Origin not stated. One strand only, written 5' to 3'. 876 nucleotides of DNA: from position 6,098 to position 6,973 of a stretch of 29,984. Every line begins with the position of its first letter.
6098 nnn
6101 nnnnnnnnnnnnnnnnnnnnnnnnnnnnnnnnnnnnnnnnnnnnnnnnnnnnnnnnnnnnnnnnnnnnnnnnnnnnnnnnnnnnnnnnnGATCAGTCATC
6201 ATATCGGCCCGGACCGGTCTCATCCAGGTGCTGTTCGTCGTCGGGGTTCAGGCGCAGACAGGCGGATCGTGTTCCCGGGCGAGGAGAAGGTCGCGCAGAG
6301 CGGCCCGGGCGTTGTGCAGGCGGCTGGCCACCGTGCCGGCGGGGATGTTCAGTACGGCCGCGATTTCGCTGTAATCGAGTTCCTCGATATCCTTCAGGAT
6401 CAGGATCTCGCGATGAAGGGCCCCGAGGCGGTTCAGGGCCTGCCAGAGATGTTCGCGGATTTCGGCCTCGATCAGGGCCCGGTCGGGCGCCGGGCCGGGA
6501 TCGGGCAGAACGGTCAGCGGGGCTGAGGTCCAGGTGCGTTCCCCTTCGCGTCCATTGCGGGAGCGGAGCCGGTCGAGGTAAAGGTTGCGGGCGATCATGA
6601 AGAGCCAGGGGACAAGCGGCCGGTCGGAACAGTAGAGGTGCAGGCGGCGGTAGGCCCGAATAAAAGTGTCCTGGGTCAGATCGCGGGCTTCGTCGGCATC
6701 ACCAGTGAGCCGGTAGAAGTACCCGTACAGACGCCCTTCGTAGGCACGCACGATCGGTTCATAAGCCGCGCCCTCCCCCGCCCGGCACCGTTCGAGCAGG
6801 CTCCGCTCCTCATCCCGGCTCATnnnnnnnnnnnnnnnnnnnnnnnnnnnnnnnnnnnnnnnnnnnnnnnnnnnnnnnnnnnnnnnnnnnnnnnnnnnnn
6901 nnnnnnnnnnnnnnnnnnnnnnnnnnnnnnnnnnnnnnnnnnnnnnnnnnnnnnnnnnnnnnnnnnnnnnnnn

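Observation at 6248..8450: GntR(YtrA) - multi-TM SPFH - ECF sigma: a translationally coupled three-gene module with no recognisable anti-sigma factor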

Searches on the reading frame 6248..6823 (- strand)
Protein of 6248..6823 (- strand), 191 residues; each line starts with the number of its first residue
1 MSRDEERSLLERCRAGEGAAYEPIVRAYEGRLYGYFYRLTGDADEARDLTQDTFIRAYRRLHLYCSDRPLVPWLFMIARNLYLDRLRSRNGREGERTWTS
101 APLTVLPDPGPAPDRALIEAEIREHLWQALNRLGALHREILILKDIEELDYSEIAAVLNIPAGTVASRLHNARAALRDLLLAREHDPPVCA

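Call 3: search_protein_families(library=pfam, proteins=[window:6248-6823:-], max_evalue=0.01)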
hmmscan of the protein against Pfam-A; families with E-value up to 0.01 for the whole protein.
window:6248-6823:- (191 aa): 3 families
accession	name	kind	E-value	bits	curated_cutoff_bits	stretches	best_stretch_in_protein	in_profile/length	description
PF04542.20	Sigma70_r2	-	5.8e-16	58.5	24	1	24-90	1-69/71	Sigma-70 region 2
PF08281.18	Sigma70_r4_2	-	2.9e-14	52.9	25.7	1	126-176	4-54/54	Sigma-70, region 4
PF04545.22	Sigma70_r4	-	9.4e-10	38.3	24.1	1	129-177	1-49/50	Sigma-70, region 4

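Call 4: search_protein_families(library=ncbifam, proteins=[window:6248-6823:-], max_evalue=0.01)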
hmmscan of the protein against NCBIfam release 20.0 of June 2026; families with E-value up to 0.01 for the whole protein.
window:6248-6823:- (191 aa): 93 families (the best 25 are shown)
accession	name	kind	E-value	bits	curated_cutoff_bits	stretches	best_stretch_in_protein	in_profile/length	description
NF008888.0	PRK11922.1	equivalog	4.7e-33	114.7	204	1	2-180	13-196/231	RNA polymerase sigma factor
NF007223.0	PRK09641.1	equivalog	5.1e-33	114.5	209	1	9-180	8-184/187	RNA polymerase sigma factor SigW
NF009166.1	PRK12513.1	equivalog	3.2e-32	111.8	206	1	4-183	7-189/193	RNA polymerase sigma factor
NF007229.0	PRK09647.1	equivalog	9.1e-32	110.2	265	1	20-184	45-206/220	RNA polymerase sigma factor SigE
TIGR02948.1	SigW_bacill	equivalog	1.4e-30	106.8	243.1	1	9-178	8-182/187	RNA polymerase sigma factor SigW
TIGR02950.1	SigM_subfam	subfamily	3.4e-30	105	147.95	1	22-179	3-157/159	RNA polymerase sigma factor, SigM family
NF009171.0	PRK12518.1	equivalog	1.2e-28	100.2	208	1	4-181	12-185/191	RNA polymerase sigma factor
TIGR02937.1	sigma70-ECF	superfamily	2.6e-27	95.5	42.9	1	20-179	2-164/165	sigma-70 family RNA polymerase sigma factor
NF007227.0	PRK09645.1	subfamily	2e-26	93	202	1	26-180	20-170/177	sigma-70 family RNA polymerase sigma factor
NF007216.0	PRK09638.1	equivalog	3.3e-26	92.2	194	1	4-177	3-171/180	RNA polymerase sigma factor SigY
NF009185.0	PRK12533.1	equivalog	2.6e-25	89.4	248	1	39-183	49-196/231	RNA polymerase sigma factor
TIGR02983.1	SigE-fam_strep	subfamily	5.6e-25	88.1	141.55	1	18-180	5-158/162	SigE family RNA polymerase sigma factor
TIGR02939.1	RpoE_Sigma70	equivalog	2.7e-24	86.2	236.15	1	4-178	5-184/190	RNA polymerase sigma factor RpoE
NF058625.1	sigma_PG0214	equivalog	3.2e-24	85.5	130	1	20-184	5-165/170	GFO_1088 family ECF-type sigma factor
NF004113.0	PRK05602.1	equivalog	4.1e-24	85.4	208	1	2-185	28-206/211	RNA polymerase sigma factor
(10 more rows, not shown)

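Call 16: find_homologous_proteins(query=window:6248-6823:-, max_evalue=1e-10)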
Query window:6248-6823:- (191 aa): 75 proteins with E <= 1e-10 among 551 candidates.
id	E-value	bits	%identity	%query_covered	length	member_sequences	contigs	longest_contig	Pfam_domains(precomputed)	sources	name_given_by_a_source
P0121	1.8e-122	424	100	100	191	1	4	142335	PF04545.23,PF04542.21,PF08281.19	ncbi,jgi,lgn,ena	-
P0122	7.1e-96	338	80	100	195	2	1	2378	PF04545.23,PF04542.21,PF08281.19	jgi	jgi:RNA polymerase sigma-70 factor (ECF subfamily)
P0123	2.0e-85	303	76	97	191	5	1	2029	PF04545.23,PF04542.21,PF08281.19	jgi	-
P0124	5.6e-78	279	70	100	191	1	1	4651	PF07638.18,PF04545.23,PF04542.21,PF08281.19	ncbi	-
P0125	4.3e-54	201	81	61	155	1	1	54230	PF04542.21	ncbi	-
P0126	5.5e-49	185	53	94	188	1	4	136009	PF07638.18,PF04545.23,PF04542.21,PF08281.19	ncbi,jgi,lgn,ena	-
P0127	5.8e-48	181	52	94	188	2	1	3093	PF07638.18,PF04545.23,PF04542.21,PF08281.19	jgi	-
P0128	5.9e-48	181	51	94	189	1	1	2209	PF04545.23,PF04542.21,PF08281.19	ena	-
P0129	8.8e-48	181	49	94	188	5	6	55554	PF07638.18,PF04545.23,PF04542.21,PF08281.19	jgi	-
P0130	2.1e-47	179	52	92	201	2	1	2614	PF04545.23,PF04542.21,PF08281.19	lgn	-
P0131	4.7e-47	178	50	93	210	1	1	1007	PF04545.23,PF04542.21,PF08281.19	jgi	jgi:RNA polymerase sigma-70 factor (ECF subfamily)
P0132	5.1e-47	178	51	94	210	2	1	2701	PF04545.23,PF04542.21,PF08281.19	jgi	-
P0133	5.1e-46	175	49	88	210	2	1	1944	PF04545.23,PF04542.21,PF08281.19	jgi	jgi:RNA polymerase sigma-70 factor (ECF subfamily)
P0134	1.8e-45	173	47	95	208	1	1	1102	PF07638.18,PF04545.23,PF04542.21,PF08281.19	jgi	jgi:RNA polymerase sigma-70 factor (ECF subfamily)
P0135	9.5e-45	171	51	87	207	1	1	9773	PF04545.23,PF04542.21,PF08281.19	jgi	-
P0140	1.0e-41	161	48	94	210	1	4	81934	PF04545.23,PF04542.21,PF08281.19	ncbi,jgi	-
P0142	1.3e-40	157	49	94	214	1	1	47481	PF04545.23,PF04542.21,PF08281.19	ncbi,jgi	-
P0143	2.3e-40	156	51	87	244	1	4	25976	PF04545.23,PF04542.21,PF08281.19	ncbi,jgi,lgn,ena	-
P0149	1.8e-34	137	44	94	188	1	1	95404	PF04545.23,PF04542.21,PF08281.19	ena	-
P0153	1.6e-31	128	46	94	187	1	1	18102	PF04545.23,PF04542.21,PF08281.19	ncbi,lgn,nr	ncbi:MAG TPA: sigma-70 family RNA polymerase sigma factor [Longimicrobiales bacterium]|nr:sigma-70 f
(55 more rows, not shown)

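Call 17: find_encoding_contigs(protein=P0126, flank=4000, max_places=2)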
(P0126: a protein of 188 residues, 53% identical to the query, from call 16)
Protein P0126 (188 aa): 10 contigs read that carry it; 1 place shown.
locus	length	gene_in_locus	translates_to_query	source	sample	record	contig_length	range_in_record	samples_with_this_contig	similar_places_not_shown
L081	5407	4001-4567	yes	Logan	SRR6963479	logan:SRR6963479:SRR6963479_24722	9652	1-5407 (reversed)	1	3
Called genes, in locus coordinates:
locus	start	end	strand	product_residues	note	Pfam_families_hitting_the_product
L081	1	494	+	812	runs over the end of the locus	PF12704:MacB_PCD, PF02687:FtsX, PF12704:MacB_PCD, PF02687:FtsX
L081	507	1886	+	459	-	PF00072:Response_reg, PF00158:Sigma54_activat, PF14532:Sigma54_activ_2, PF07728:AAA_5 (weak), PF25601:AAA_lid_14, PF02954:HTH_8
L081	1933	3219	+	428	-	PF02518:HATPase_c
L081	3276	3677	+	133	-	PF06803:DUF1232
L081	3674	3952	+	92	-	PF01713:Smr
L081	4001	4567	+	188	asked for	PF07638:Sigma70_ECF (weak), PF04542:Sigma70_r2, PF08281:Sigma70_r4_2, PF04545:Sigma70_r4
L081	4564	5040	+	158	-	PF13490:zf-HC2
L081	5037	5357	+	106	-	PF01906:YbjQ_1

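Call 18: find_encoding_contigs(protein=P0125, flank=4000, max_places=2)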
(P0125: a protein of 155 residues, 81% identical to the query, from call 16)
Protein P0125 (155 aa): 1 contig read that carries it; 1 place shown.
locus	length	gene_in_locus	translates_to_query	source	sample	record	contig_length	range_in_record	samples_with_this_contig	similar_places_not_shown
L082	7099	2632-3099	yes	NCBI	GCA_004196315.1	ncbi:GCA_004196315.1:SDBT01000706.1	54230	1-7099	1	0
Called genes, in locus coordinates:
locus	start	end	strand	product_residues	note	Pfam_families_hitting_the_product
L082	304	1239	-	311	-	PF01636:APH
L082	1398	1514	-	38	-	-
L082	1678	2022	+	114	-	PF03551:PadR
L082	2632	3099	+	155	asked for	PF04542:Sigma70_r2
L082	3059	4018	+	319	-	PF00303:Thymidylat_synt (weak)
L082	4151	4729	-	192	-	PF19502:DUF6036, PF08843:AbiEii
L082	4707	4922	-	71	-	-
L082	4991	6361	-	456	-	PF12146:Hydrolase_4, PF12697:Abhydrolase_6, PF20408:Abhydrolase_11 (weak)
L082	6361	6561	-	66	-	PF12844:HTH_19, PF13384:HTH_23 (faint), PF13560:HTH_31, PF01381:HTH_3, PF04545:Sigma70_r4 (weak), PF13413:HTH_25 (weak), PF13443:HTH_26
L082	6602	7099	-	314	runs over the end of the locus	PF00144:Beta-lactamase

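Call 19: find_encoding_contigs(protein=P0122, flank=4000, max_places=2)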
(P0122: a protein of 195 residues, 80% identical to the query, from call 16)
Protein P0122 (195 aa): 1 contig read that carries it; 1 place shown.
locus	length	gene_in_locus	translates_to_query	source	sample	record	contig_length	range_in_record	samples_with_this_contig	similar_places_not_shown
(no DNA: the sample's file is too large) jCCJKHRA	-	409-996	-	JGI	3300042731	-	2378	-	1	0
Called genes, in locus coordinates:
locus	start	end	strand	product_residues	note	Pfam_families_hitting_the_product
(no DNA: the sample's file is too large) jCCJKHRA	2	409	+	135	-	?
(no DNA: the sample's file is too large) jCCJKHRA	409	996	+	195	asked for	PF04542:Sigma70_r2, PF08281:Sigma70_r4_2, PF04545:Sigma70_r4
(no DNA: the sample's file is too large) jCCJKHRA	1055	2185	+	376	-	-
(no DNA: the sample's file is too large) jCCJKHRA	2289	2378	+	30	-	?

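Call 20: search_protein_families(library=padloc, proteins=[window:6248-6823:-], max_evalue=0.01)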
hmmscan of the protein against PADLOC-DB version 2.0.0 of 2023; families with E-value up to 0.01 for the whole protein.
window:6248-6823:- (191 aa): 0 families

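Call 23: find_encoding_contigs(protein=P0129, flank=3000, max_places=1)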
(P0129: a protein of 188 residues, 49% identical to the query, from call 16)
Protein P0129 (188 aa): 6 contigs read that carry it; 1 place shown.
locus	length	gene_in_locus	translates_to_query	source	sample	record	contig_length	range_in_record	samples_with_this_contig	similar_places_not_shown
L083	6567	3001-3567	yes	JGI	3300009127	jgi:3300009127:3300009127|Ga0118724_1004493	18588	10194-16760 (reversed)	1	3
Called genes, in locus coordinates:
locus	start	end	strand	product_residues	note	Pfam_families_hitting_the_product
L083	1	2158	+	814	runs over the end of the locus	PF12704:MacB_PCD, PF02687:FtsX, PF12704:MacB_PCD, PF02687:FtsX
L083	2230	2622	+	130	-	PF06803:DUF1232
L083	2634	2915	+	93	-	PF01713:Smr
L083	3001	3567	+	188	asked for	PF07638:Sigma70_ECF (weak), PF04542:Sigma70_r2, PF08281:Sigma70_r4_2, PF04545:Sigma70_r4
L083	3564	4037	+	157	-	PF13490:zf-HC2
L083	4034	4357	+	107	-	PF01906:YbjQ_1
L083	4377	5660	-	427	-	-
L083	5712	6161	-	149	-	-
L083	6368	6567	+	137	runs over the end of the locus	-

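Call 24: find_encoding_contigs(protein=P0140, flank=3000, max_places=1)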
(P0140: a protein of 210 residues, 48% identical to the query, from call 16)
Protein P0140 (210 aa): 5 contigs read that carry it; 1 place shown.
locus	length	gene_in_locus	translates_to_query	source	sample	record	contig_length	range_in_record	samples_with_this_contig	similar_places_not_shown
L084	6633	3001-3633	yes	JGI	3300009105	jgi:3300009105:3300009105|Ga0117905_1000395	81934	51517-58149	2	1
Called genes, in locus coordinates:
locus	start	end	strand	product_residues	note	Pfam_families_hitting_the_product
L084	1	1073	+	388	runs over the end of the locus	PF12704:MacB_PCD, PF02687:FtsX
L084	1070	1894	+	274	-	PF17131:TP_0789-like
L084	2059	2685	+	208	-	-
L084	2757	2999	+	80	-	PF13601:HTH_34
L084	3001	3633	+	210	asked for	PF04542:Sigma70_r2, PF08281:Sigma70_r4_2, PF04545:Sigma70_r4 (weak)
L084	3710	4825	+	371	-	PF01855:POR_N, PF02780:Transketolase_C (weak), PF17147:PFOR_II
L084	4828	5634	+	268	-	PF02775:TPP_enzyme_C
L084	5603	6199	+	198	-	PF01558:POR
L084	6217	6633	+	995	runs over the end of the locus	PF08335:GlnD_UR_UTase (faint)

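Call 25: find_encoding_contigs(protein=P0149, flank=3000, max_places=1)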
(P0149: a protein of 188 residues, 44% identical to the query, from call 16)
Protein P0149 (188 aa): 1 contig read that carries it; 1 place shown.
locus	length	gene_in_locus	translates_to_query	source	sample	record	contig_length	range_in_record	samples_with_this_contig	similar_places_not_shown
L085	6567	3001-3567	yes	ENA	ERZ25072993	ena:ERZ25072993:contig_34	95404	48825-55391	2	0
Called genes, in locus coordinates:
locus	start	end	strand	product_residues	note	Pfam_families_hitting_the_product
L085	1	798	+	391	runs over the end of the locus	PF00266:Aminotran_5, PF01041:DegT_DnrJ_EryC1 (weak)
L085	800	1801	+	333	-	PF00291:PALP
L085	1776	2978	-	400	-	PF14870:PSII_BNR (faint), PF13088:BNR_2 (faint), PF02012:BNR (faint), PF15902:Sortilin-Vps10 (faint)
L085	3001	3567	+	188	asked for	PF04542:Sigma70_r2, PF08281:Sigma70_r4_2, PF04545:Sigma70_r4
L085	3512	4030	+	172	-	-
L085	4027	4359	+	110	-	PF01906:YbjQ_1, PF23025:YbjQ_2 (weak)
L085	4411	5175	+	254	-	PF12833:HTH_18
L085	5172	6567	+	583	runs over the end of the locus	PF02113:Peptidase_S13, PF13354:Beta-lactamase2 (faint)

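Call 26: find_encoding_contigs(protein=P0123, flank=3000, max_places=1)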
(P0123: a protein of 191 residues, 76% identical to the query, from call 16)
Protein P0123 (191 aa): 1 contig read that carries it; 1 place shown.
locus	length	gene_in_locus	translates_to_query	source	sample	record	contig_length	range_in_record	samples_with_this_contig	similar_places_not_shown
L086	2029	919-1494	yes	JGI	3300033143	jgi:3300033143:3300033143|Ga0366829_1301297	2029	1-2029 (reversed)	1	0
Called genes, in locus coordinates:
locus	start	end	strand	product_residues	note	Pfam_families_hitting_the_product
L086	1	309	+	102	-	?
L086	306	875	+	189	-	-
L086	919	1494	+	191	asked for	PF04542:Sigma70_r2, PF08281:Sigma70_r4_2, PF04545:Sigma70_r4 (weak)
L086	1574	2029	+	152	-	?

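Call 33: find_encoding_contigs(protein=P0142, flank=3000, max_places=1)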
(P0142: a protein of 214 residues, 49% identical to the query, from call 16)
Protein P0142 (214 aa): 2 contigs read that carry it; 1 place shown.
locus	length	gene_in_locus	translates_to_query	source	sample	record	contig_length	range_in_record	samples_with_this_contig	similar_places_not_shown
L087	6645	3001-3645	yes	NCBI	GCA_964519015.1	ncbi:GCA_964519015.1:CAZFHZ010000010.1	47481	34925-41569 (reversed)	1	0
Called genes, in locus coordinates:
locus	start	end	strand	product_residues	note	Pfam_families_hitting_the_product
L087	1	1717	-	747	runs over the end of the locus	-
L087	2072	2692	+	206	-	-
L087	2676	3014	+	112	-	PF13601:HTH_34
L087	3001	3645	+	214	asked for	PF04542:Sigma70_r2, PF08281:Sigma70_r4_2, PF04545:Sigma70_r4 (weak)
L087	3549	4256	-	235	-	PF03483:B3_4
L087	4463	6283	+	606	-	PF05192:MutS_III (weak), PF00488:MutS_V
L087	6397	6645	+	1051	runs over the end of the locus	PF07676:PD40, PF26549:Tricorn_N, PF26550:Tricorn_2nd, PF07676:PD40 (weak), PF26550:Tricorn_2nd, PF26549:Tricorn_N (weak), PF14684:Tricorn_C1, PF03572:Peptidase_S41, +6 more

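Call 34: find_encoding_contigs(protein=P0143, flank=3000, max_places=1)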
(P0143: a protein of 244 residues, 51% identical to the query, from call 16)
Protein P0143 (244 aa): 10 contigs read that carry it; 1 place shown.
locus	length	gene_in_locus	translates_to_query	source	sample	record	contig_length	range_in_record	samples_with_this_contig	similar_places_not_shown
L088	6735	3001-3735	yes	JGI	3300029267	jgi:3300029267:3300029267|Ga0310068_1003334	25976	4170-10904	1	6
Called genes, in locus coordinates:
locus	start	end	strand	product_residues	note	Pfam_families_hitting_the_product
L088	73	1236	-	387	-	-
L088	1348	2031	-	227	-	-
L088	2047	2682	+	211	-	-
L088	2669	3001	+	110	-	PF13601:HTH_34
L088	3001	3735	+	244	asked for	PF04542:Sigma70_r2, PF08281:Sigma70_r4_2, PF04545:Sigma70_r4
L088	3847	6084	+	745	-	PF00930:DPPIV_N, PF00326:Peptidase_S9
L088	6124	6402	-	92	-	-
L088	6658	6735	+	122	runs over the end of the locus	-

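Call 35: find_encoding_contigs(protein=P0153, flank=3000, max_places=1)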
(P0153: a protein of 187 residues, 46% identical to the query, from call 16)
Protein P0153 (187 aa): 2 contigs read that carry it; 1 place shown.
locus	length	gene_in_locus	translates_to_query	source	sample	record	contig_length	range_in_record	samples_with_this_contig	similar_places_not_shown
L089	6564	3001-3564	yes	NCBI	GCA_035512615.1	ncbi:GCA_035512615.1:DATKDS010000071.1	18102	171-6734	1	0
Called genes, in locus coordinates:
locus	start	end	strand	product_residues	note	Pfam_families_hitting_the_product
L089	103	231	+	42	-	-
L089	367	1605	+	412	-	PF14361:RsbRD_N, PF00512:HisKA, PF02518:HATPase_c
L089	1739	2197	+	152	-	-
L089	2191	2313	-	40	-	-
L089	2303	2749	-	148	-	PF00817:IMS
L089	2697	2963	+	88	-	PF02518:HATPase_c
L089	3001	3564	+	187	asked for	PF04542:Sigma70_r2, PF08281:Sigma70_r4_2, PF04545:Sigma70_r4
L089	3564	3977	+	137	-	PF13490:zf-HC2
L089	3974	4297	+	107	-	PF01906:YbjQ_1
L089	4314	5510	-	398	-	PF17170:DUF5128 (faint)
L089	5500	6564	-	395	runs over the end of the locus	PF00817:IMS, PF11799:IMS_C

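Call 43: find_related_loci(query=window:6248-6823:-, collection=metagenome_contigs, flank=3500)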
Query window:6248-6823:- (191 aa) in metagenome_contigs; peptide patterns used: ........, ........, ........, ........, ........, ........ (x = any residue, [..] = any of these).
600 stretches matched a pattern (row limit reached: there are more); 362 encode a relative of the query (tblastn E <= 1e-3); the best 80 are kept; 80 distinct loci.
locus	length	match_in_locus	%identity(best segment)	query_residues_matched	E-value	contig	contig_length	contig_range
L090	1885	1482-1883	82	1-134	4e-73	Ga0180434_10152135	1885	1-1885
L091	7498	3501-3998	51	10-176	4e-44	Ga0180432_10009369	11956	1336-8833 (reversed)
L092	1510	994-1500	47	10-179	7e-44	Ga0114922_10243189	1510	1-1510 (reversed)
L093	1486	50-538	48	10-173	1e-38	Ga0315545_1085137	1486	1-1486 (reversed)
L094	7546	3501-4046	39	4-180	8e-33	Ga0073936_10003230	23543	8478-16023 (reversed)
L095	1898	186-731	39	4-180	7e-33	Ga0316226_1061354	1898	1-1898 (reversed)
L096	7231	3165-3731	35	2-177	2e-31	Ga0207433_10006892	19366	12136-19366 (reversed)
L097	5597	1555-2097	36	4-177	1e-30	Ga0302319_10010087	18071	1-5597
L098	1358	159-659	41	9-178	5e-31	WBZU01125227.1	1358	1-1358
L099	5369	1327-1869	35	4-177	2e-30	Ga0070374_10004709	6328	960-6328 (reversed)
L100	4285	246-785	35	4-177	5e-29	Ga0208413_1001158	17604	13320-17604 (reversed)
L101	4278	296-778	41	20-183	4e-29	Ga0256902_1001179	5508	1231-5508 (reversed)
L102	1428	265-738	42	20-180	3e-29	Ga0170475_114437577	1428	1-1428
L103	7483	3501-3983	41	20-183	4e-29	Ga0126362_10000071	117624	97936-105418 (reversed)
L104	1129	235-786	32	3-180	8e-30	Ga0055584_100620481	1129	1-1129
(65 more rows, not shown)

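Call 47: search_protein_families(library=pfam, proteins=[L086:306-875:+, L084:2059-2685:+, L086:1574-2029:+], max_evalue=0.01)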
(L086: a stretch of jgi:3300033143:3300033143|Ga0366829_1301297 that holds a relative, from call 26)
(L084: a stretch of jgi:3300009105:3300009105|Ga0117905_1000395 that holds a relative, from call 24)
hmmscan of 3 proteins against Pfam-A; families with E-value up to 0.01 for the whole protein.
L086:306-875:+ (189 aa): 0 families

L084:2059-2685:+ (208 aa): 0 families

L086:1574-2029:+ (152 aa): 0 families
